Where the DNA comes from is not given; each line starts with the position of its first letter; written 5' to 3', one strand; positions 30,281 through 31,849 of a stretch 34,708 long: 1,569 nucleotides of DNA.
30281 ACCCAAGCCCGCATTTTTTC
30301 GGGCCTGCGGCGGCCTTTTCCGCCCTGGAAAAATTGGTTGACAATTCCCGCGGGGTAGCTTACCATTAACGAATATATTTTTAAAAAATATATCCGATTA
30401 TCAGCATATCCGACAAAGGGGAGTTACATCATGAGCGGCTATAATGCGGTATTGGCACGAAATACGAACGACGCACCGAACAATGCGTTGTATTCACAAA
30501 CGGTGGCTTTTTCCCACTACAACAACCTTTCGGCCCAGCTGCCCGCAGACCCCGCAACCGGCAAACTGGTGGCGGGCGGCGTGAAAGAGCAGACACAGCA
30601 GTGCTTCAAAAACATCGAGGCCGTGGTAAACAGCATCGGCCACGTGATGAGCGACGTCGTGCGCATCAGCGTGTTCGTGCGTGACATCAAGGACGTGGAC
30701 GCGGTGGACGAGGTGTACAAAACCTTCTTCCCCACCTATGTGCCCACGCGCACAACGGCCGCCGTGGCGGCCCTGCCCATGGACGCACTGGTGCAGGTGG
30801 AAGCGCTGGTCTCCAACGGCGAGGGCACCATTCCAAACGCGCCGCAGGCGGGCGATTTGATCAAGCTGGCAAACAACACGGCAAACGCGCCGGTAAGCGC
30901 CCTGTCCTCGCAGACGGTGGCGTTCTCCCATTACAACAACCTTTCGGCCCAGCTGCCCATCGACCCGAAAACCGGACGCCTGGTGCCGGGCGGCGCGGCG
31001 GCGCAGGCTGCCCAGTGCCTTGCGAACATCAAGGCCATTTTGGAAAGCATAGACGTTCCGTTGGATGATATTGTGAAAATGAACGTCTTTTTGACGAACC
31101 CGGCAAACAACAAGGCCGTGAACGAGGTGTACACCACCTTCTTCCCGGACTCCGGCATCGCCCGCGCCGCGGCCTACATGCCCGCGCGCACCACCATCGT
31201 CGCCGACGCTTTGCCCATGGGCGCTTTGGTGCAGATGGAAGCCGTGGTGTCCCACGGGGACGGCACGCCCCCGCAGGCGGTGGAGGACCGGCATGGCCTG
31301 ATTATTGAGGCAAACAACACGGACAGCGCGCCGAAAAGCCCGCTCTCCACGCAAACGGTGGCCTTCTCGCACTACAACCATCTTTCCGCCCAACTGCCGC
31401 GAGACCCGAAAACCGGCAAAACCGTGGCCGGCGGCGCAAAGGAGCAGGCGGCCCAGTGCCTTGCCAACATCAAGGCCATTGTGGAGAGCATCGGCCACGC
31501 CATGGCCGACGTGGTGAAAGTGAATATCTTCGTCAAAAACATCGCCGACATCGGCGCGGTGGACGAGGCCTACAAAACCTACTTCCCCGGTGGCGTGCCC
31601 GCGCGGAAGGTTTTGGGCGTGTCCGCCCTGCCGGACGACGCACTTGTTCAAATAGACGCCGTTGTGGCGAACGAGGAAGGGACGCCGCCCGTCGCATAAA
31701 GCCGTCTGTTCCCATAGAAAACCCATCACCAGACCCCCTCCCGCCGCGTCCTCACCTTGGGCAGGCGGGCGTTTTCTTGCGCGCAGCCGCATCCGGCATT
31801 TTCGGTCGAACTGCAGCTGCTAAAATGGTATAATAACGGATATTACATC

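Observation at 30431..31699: Single-chain triple RidA fusion (pseudo-trimer in one polypeptide)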

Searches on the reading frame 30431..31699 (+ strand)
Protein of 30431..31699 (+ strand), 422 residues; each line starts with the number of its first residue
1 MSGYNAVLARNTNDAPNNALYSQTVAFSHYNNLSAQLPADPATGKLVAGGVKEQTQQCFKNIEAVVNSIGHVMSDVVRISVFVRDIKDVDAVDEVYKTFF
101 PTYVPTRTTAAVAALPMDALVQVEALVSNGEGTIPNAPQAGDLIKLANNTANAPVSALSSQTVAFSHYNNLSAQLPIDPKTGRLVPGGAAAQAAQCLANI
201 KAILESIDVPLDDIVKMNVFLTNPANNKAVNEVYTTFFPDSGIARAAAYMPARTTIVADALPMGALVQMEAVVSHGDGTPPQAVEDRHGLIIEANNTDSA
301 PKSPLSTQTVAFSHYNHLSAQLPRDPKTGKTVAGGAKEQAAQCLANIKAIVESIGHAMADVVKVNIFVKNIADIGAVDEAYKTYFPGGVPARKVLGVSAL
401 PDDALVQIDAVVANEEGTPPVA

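Call 3: search_protein_families(library=pfam, proteins=[window:30431-31699:+], max_evalue=0.01)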
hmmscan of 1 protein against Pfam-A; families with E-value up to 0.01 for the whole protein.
window:30431-31699:+ (422 aa): 3 families
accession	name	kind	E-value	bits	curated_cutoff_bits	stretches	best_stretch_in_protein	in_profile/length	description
PF01042.26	Ribonuc_L-PSP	-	1.2e-72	242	27.3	3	15-127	4-119/121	Endoribonuclease L-PSP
PF16489.11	GAIN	-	0.0011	18.8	26.5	0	134-177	128-179/210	GPCR-Autoproteolysis INducing (GAIN) domain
PF06112.16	Herpes_capsid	-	0.0094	16.5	25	0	305-341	85-121/172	Gammaherpesvirus capsid protein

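Call 4: search_protein_families(library=ncbifam, proteins=[window:30431-31699:+], max_evalue=0.01)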
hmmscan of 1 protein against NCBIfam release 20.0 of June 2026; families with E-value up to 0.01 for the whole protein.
window:30431-31699:+ (422 aa): 4 families
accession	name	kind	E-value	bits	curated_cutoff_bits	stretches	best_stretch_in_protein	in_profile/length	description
TIGR00004.1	TIGR00004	subfamily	5.3e-79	262.5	106.25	3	11-127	5-123/125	Rid family detoxifying hydrolase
NF008490.0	PRK11401.1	equivalog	5.6e-47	158.9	222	3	15-127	10-125/129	enamine/imine deaminase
TIGR03610.1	RutC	equivalog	2.3e-38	131.1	169.1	3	298-411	11-123/127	pyrimidine utilization protein C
TIGR04444.1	chori_FkbO_Hyg5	subfamily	0.0015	17.9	325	0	67-126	252-310/311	FkbO/Hyg5 family chorismatase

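Call 7: find_homologous_proteins(query=window:30431-31696:+, max_evalue=1e-10)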
Query window:30431-31696:+ (422 aa): 5116 proteins with E <= 1e-10 among 8000 candidates; the best 120 are listed.
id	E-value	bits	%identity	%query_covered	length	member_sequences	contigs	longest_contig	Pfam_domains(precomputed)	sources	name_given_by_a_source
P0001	1.4e-269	912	100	100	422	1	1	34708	PF01042.27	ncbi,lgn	-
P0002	5.4e-268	907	73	98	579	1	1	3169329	PF01042.27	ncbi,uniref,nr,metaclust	ncbi:Endoribonuclease L-PSP, putative [Laribacter hongkongensis HLHK9]|uniref:Endoribonuclease L-PSP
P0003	2.0e-252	855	64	99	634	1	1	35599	PF01042.27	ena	-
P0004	1.4e-235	800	62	98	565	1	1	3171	PF01042.27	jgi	-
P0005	1.5e-226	770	63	100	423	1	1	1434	PF01042.27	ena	-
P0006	1.7e-225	767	84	100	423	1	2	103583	PF01042.27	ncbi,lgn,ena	-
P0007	1.8e-223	760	83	100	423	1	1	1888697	PF01042.27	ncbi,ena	-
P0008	5.1e-223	759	83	100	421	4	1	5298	PF01042.27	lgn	-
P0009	4.7e-222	755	82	99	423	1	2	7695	PF01042.27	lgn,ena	-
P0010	1.9e-221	754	82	99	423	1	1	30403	PF01042.27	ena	-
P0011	3.9e-221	752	82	100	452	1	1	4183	PF01042.27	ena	-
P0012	4.2e-221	752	82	100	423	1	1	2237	PF01042.27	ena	-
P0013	8.0e-221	751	81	100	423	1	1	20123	PF01042.27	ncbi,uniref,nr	ncbi:RidA family protein [Sporosarcina koreensis]|uniref:RidA family protein n=1 Tax=Sporosarcina ko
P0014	8.3e-221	751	82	100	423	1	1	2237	PF01042.27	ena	-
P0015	8.9e-221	751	81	100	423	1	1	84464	PF01042.27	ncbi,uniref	ncbi:RidA family protein [Neobacillus sp. NPDC093127]|uniref:RidA family protein n=1 Tax=Neobacillus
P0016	8.9e-221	751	81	100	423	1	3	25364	PF23925.2,PF01042.27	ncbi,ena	-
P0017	9.5e-221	751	82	99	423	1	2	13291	PF01042.27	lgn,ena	-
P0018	1.1e-220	751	81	100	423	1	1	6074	PF01042.27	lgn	-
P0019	1.1e-220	751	81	100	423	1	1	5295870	PF23925.2,PF01042.27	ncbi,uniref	ncbi:Rid family detoxifying hydrolase [Neobacillus sp. FSL H8-0543]|uniref:RidA family protein n=1 T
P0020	1.3e-220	751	81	100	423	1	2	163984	PF01042.27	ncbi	-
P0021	1.8e-220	750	81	100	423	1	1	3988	PF01042.27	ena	-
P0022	1.9e-220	750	81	100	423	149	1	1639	PF01042.27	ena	-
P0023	3.3e-220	749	82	100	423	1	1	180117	PF01042.27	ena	-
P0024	3.4e-220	749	81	100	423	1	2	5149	PF01042.27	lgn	-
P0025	4.1e-220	749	81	100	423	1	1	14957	PF01042.27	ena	-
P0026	4.3e-220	749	81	100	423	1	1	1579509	PF01042.27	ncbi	ncbi:MAG: Rid family detoxifying hydrolase [Anaerolineaceae bacterium]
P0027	4.9e-220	749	81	100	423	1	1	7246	PF01042.27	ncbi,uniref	ncbi:Rid family detoxifying hydrolase [Bacillus sp. JJ1532]|uniref:RidA family protein n=1 Tax=Bacil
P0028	5.4e-220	749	80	100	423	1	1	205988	PF01042.27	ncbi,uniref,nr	ncbi:RidA family protein [Psychrobacillus soli]|uniref:Reactive intermediate/imine deaminase n=1 Tax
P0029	5.6e-220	749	81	100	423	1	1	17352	PF23925.2,PF01042.27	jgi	-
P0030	7.5e-220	748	81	99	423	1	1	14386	PF01042.27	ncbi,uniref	ncbi:Rid family detoxifying hydrolase [Bacillus sp. JJ1773]|uniref:RidA family protein n=1 Tax=Bacil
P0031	7.7e-220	748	81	100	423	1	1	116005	PF01042.27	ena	-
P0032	7.9e-220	748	80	100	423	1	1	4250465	PF01042.27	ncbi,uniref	ncbi:RidA family protein [Psychrobacillus sp. BM2]|uniref:RidA family protein n=1 Tax=Psychrobacillu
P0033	1.2e-219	748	80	100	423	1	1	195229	PF01042.27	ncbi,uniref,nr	ncbi:RidA family protein [Psychrobacillus sp. OK032]|uniref:RidA family protein n=1 Tax=Psychrobacil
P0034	1.3e-219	747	81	100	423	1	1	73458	PF01042.27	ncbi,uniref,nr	ncbi:RidA family protein [Neobacillus kokaensis]|uniref:Reactive intermediate/imine deaminase n=1 Ta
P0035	1.3e-219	747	80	100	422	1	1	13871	PF01042.27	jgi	-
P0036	1.4e-219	747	81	100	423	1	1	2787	PF01042.27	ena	-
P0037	1.5e-219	747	81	100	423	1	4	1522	PF01042.27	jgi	-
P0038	1.6e-219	747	81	100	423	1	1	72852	PF01042.27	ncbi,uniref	ncbi:Rid family detoxifying hydrolase [Lederbergia citrisecunda]|uniref:RidA family protein n=1 Tax=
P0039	1.6e-219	747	80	100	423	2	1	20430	PF01042.27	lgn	-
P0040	1.6e-219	747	81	100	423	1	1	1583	PF01042.27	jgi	-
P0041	2.0e-219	747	80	100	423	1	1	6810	PF01042.27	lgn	-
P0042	2.2e-219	747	82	100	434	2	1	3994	PF01042.27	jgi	jgi:reactive intermediate/imine deaminase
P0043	2.2e-219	747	80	100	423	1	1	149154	PF01042.27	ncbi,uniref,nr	ncbi:Rid family detoxifying hydrolase [Psychrobacillus sp. NEAU-3TGS]|uniref:RidA family protein n=1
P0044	2.4e-219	747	81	100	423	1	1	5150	PF01042.27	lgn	-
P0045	2.5e-219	747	80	100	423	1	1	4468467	PF01042.27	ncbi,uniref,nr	ncbi:RidA family protein [Bacillus sp. DTU_2020_1000418_1_SI_GHA_SEK_038]|uniref:RidA family protein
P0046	2.7e-219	746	80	100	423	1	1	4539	PF23925.2,PF01042.27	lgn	-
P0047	2.9e-219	746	81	100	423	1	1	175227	PF23925.2,PF01042.27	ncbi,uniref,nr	ncbi:RidA family protein [Lentibacillus saliphilus]|uniref:RidA family protein n=1 Tax=Lentibacillus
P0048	3.0e-219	746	81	100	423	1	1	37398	PF01042.27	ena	-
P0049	3.3e-219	746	81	100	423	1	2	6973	PF01042.27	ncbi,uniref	ncbi:Rid family detoxifying hydrolase [Bacillus sp. JJ1503]|uniref:RidA family protein n=1 Tax=uncla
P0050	3.3e-219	746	80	100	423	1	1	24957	PF01042.27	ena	-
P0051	3.6e-219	746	80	100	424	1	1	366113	PF01042.27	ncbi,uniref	ncbi:RidA family protein [Sporosarcina sp. NPDC096371]|uniref:RidA family protein n=1 Tax=Sporosarci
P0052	3.7e-219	746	79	100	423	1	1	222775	PF01042.27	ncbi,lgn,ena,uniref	ncbi:RidA family protein [Psychrobacillus sp. NPDC096389]|uniref:RidA family protein n=1 Tax=Psychro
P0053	4.0e-219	746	80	100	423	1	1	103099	PF01042.27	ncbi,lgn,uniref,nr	ncbi:RidA family protein [Bacillus sp. S/N-304-OC-R1]|uniref:RidA family protein n=1 Tax=Bacillus sp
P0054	4.0e-219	746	80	100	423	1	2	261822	PF01042.27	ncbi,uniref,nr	ncbi:RidA family protein [Psychrobacillus lasiicapitis]|uniref:Reactive intermediate/imine deaminase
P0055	4.1e-219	746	80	100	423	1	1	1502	PF01042.27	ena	-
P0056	4.2e-219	746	80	100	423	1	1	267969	PF01042.27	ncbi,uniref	ncbi:RidA family protein [Psychrobacillus sp. NPDC093180]|uniref:RidA family protein n=1 Tax=Psychro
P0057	6.4e-219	745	80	100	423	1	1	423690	PF23925.2,PF01042.27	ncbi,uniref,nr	ncbi:reactive intermediate/imine deaminase [Sporosarcina sp. BI001-red]|uniref:RidA family protein n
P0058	7.3e-219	745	80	100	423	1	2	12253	PF01042.27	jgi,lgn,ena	jgi:reactive intermediate/imine deaminase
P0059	7.8e-219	745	80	100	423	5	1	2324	PF01042.27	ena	-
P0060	8.0e-219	745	82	100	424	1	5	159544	PF01042.27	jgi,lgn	jgi:reactive intermediate/imine deaminase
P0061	8.5e-219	745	81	100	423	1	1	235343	PF01042.27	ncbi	ncbi:RidA family protein [Microbacteriaceae bacterium 4G12]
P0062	9.0e-219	745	79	100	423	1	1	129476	PF23925.2,PF01042.27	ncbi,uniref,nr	ncbi:RidA family protein [Bacillus sp. FJAT-22090]|uniref:RidA family protein n=1 Tax=Bacillus sp. F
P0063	9.5e-219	745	80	100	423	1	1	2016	PF01042.27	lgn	-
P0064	9.7e-219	745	80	100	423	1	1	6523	PF23925.2,PF01042.27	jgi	jgi:reactive intermediate/imine deaminase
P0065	1.0e-218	745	80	100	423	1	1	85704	PF01042.27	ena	-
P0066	1.2e-218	744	80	100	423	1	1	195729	PF01042.27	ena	-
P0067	1.6e-218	744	80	100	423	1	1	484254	PF01042.27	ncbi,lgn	-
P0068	1.7e-218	744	80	100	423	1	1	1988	PF01042.27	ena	-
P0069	1.8e-218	744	80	100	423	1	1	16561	PF01042.27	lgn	-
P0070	1.9e-218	744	81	100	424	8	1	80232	PF01042.27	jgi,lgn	jgi:reactive intermediate/imine deaminase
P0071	2.0e-218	744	80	100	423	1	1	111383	PF23925.2,PF01042.27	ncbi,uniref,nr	ncbi:Rid family detoxifying hydrolase [Sporosarcina sp. ACRSM]|uniref:RidA family protein n=1 Tax=Sp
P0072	2.2e-218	743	81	100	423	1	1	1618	PF01042.27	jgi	jgi:reactive intermediate/imine deaminase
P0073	2.3e-218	743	79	100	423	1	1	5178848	PF01042.27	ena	-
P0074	2.4e-218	743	80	100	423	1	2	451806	PF01042.27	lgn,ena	-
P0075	2.6e-218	743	80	100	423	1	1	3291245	PF01042.27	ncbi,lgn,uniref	ncbi:RidA family protein [Sporosarcina sp. A2]|uniref:RidA family protein n=1 Tax=Sporosarcina sp. A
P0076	3.0e-218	743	81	100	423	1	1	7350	PF01042.27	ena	-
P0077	4.8e-218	742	80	100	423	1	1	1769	PF01042.27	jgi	jgi:reactive intermediate/imine deaminase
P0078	5.9e-218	742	79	100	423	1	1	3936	PF01042.27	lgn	-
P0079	5.9e-218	742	81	100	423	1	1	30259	PF01042.27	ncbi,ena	-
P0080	7.6e-218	742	80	100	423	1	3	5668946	PF01042.27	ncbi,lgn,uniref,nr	ncbi:Rid family detoxifying hydrolase [Neobacillus novalis]|uniref:Rid family detoxifying hydrolase 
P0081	1.1e-217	741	80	100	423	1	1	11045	PF01042.27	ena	-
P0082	1.1e-217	741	80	100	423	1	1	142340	PF01042.27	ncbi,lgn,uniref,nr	ncbi:RidA family protein [Bacillus sp. OK048]|uniref:RidA family protein n=1 Tax=Bacillus sp. OK048 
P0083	1.3e-217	741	80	100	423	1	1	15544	PF01042.27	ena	-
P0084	1.3e-217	741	80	100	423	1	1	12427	PF01042.27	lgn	-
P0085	1.4e-217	741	80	100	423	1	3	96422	PF23925.2,PF01042.27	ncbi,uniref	ncbi:RidA family protein [Cytobacillus praedii]|uniref:RidA family protein n=1 Tax=Cytobacillus prae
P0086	1.5e-217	741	80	100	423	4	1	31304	PF01042.27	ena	-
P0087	1.6e-217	741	79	100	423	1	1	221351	PF01042.27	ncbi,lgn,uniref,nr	ncbi:Rid family detoxifying hydrolase [Sporosarcina aquimarina]|uniref:RidA family protein n=1 Tax=S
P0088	1.6e-217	741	80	100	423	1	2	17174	PF01042.27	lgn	-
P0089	1.7e-217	740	80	99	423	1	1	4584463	PF23925.2,PF01042.27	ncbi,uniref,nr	ncbi:RidA family protein [Bacillus sp. FJAT-27245]|uniref:RidA family protein n=1 Tax=Bacillus sp. F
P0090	2.1e-217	740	80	100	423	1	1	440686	PF01042.27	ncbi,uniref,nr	ncbi:RidA family protein [Sporosarcina sp. D27]|uniref:RidA family protein n=1 Tax=Sporosarcina sp. 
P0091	2.1e-217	740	80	100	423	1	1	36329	PF01042.27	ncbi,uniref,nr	ncbi:reactive intermediate/imine deaminase [Sporosarcina luteola]|uniref:Reactive intermediate/imine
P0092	2.3e-217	740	80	100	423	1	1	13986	PF01042.27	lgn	-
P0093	2.3e-217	740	79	100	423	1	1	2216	PF01042.27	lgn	-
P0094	2.4e-217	740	81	100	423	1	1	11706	PF01042.27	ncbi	-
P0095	2.6e-217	740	81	100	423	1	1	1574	PF01042.27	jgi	jgi:reactive intermediate/imine deaminase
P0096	2.6e-217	740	80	100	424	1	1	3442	PF01042.27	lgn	-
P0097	3.2e-217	740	78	100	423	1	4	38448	PF01042.27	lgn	-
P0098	3.3e-217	740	81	100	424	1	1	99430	PF01042.27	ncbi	-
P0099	3.8e-217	739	79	100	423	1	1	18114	PF01042.27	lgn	-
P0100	3.9e-217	739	81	100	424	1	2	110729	PF01042.27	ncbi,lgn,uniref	ncbi:RidA family protein [Lacrimispora sp.]|uniref:RidA family protein n=1 Tax=Lacrimispora sp. TaxI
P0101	4.6e-217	739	80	100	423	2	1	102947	PF01042.27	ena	-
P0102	5.0e-217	739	79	100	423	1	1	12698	PF01042.27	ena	-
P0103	5.5e-217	739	80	100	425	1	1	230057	PF01042.27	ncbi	-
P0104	5.8e-217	739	79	100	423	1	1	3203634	PF01042.27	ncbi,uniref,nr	ncbi:RidA family protein [Sporosarcina jeotgali]|uniref:RidA family protein n=1 Tax=Sporosarcina jeo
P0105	5.8e-217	739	79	100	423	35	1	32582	PF01042.27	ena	-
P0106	5.9e-217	739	81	100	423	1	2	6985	PF01042.27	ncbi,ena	-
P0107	6.1e-217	739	80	100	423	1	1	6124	PF23925.2,PF01042.27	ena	-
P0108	6.1e-217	739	80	100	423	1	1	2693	PF01042.27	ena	-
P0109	7.5e-217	738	80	99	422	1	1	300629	PF01042.27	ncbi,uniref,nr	ncbi:reactive intermediate/imine deaminase [Cytobacillus depressus]|uniref:Reactive intermediate/imi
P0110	8.1e-217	738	81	100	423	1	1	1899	PF01042.27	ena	-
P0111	8.5e-217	738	79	100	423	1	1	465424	PF01042.27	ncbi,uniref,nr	ncbi:reactive intermediate/imine deaminase [Bacillus sp. FJAT-27225]|uniref:RidA family protein n=1 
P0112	8.6e-217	738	80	99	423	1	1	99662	PF01042.27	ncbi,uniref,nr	ncbi:reactive intermediate/imine deaminase [Neobacillus notoginsengisoli]|uniref:Reactive intermedia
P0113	8.6e-217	738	81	100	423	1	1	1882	PF01042.27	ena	-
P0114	9.0e-217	738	80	100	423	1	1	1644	PF01042.27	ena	-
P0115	9.0e-217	738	80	100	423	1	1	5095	PF01042.27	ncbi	-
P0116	9.1e-217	738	80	100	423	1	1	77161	PF01042.27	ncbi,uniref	ncbi:RidA family protein [Sporosarcina sp. SAFN-015]|uniref:RidA family protein n=1 Tax=Sporosarcina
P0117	9.3e-217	738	80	100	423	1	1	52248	PF01042.27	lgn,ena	-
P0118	9.3e-217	738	80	100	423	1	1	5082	PF01042.27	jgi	jgi:reactive intermediate/imine deaminase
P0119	1.3e-216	738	80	100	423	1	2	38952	PF01042.27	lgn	-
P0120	1.4e-216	737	80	100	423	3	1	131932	PF23925.2,PF01042.27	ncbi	-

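Call 8: search_solved_structures(query=window:30431-31696:+, max_evalue=0.00001)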
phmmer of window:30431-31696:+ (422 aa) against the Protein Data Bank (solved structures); distinct sequences matched with E-value up to 0.00001: 44.
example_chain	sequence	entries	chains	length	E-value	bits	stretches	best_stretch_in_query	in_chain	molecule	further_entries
2dyy_A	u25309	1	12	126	1.7e-23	87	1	297-413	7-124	UPF0076 protein PH0854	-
2cwj_A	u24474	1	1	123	1e-20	77.8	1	301-412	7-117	putative endonuclease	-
1xrg_A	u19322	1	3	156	1.4e-20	77.4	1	286-412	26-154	Putative translation initiation inhibitor, yjgF family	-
6tcc_A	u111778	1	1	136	6.2e-20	75.3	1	11-129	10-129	ribonuclease UK114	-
1qah_A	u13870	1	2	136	6.9e-20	75.1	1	13-131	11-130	PERCHLORIC ACID SOLUBLE PROTEIN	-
1oni_A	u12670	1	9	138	3.3e-19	72.9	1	15-131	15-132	14.5 kDa translational inhibitor protein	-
1nq3_A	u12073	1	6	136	3.5e-19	72.8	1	19-131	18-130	14.3 kDa perchloric acid soluble protein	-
9n80_A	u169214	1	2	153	4.8e-19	72.4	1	19-131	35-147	2-iminobutanoate/2-iminopropanoate deaminase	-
8q3h_A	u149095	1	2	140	4.8e-19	72.3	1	19-131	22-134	2-iminobutanoate/2-iminopropanoate deaminase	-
5y6u_A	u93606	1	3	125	5e-19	72.3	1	12-126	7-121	YabJ protein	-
1qd9_A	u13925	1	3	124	5.1e-19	72.2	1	19-126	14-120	PURINE REGULATORY PROTEIN YABJ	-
2b33_A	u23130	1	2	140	5.7e-19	72.1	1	12-127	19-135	protein synthesis inhibitor, putative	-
8qov_A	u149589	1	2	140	8.5e-19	71.5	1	19-131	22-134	2-iminobutanoate/2-iminopropanoate deaminase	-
8qou_A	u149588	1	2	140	9.3e-19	71.4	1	19-131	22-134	2-iminobutanoate/2-iminopropanoate deaminase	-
8qop_A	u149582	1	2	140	9.4e-19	71.4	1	19-131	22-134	2-iminobutanoate/2-iminopropanoate deaminase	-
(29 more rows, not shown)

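Call 17: find_encoding_contigs(protein=P0001, flank=10000, max_places=3)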
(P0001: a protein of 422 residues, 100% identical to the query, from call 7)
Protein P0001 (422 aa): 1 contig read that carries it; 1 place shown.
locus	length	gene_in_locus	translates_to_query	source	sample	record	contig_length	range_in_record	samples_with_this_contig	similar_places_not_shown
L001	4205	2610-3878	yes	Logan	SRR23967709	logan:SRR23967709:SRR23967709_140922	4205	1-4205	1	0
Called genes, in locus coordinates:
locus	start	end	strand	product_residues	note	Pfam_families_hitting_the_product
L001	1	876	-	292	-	?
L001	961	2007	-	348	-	PF04389:Peptidase_M28 (weak), PF01546:Peptidase_M20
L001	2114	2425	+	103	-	PF02583:Trns_repr_metal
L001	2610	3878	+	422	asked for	PF01042:Ribonuc_L-PSP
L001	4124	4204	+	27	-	?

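Call 19: find_related_loci(query=A1, collection=genome_contigs, flank=4000)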
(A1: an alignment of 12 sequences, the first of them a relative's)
Query A1 (422 aa) in genome_contigs; peptide patterns used: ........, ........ (x = any residue, [..] = any of these).
600 stretches matched a pattern (row limit reached: there are more); 552 encode a relative of the query (tblastn E <= 1e-3); the best 80 are kept; 80 distinct loci.
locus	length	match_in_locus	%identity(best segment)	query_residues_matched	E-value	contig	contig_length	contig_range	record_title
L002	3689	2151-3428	81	1-422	0e+0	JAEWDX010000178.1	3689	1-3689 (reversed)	MAG: Bacillota bacterium isolate OH_PBlB_115 k127_543649, whole genome shotgun sequence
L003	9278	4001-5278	80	1-422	0e+0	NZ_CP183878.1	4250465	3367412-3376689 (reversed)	Psychrobacillus sp. BM2 chromosome, complete genome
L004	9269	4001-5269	80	1-422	0e+0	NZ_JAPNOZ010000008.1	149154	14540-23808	Psychrobacillus sp. NEAU-3TGS Scaffold_8, whole genome shotgun sequence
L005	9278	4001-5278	80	1-422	0e+0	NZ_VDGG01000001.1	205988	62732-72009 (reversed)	Psychrobacillus soli strain NHI-2 scaffold1, whole genome shotgun sequence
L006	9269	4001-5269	79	1-422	0e+0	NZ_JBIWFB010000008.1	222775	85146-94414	Psychrobacillus sp. NPDC096389 NPDC096389_262_E1.ctg-0008, whole genome shotgun sequence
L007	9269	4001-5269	81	1-422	0e+0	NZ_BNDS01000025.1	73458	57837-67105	Neobacillus kokaensis strain LOB 377 sequence25, whole genome shotgun sequence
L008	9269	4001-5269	80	1-422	0e+0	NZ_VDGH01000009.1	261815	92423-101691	Psychrobacillus lasiicapitis strain NEAU-3TGS17 scaffold9, whole genome shotgun sequence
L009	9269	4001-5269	80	1-422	0e+0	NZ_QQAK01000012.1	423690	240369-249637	Sporosarcina sp. BI001-red NODE_4_length_423690_cov_85.156036, whole genome shotgun sequence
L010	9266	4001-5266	80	1-422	0e+0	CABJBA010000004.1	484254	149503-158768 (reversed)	Clostridiaceae bacterium isolate MGYG-HGUT-00145 genome assembly, contig: .21673_4_80.4, whole genome shotgun sequence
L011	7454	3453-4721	81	1-422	0e+0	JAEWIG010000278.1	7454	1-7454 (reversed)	MAG: Bacillota bacterium isolate OH_PBlB_98 k127_494203, whole genome shotgun sequence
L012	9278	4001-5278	80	1-422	0e+0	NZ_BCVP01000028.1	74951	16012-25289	Neobacillus novalis NBRC 102450, whole genome shotgun sequence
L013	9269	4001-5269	80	1-422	0e+0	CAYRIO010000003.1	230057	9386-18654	MAG TPA_asm: uncultured Peptostreptococcaceae bacterium isolate SRP302447_co2_65 genome assembly, contig: NODE_177_lengt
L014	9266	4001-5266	81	1-421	0e+0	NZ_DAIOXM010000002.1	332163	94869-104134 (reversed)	MAG: Lacrimispora sp. isolate CTOTU50281 NODE_9_length_332163_cov_8.536181, whole genome shotgun sequence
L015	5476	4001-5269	79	1-422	0e+0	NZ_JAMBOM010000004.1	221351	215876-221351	Sporosarcina aquimarina strain MER 20 NODE_4_, whole genome shotgun sequence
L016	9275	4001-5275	80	1-422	0e+0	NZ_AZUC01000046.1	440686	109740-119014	Sporosarcina sp. D27 D27_contig_1006, whole genome shotgun sequence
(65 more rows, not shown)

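Call 20: find_encoding_contigs(protein=P0007, flank=6000, max_places=2)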
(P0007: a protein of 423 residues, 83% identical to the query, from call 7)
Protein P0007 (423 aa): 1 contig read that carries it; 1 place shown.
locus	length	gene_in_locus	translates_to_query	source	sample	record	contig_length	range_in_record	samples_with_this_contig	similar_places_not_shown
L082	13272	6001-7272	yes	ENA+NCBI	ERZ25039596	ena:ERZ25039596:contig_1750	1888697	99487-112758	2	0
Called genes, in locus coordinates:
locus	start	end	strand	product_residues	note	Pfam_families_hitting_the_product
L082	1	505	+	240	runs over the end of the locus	-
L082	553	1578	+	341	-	PF03447:NAD_binding_3 (faint), PF00742:Homoserine_dh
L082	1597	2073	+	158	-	PF01288:HPPK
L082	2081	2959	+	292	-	PF00809:Pterin_bind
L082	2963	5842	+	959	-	PF00912:Transgly, PF17957:Big_7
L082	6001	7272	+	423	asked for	PF01042:Ribonuc_L-PSP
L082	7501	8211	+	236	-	PF04474:DUF554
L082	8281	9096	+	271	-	PF00924:MS_channel_2nd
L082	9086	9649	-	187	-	PF00293:NUDIX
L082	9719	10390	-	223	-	PF23473:LysM3_LYK4_5 (faint), PF01476:LysM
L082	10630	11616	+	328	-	PF00005:ABC_tran, PF08352:oligo_HPY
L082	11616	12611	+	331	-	PF00005:ABC_tran, PF08352:oligo_HPY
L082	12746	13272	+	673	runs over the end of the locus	PF00496:SBP_bac_5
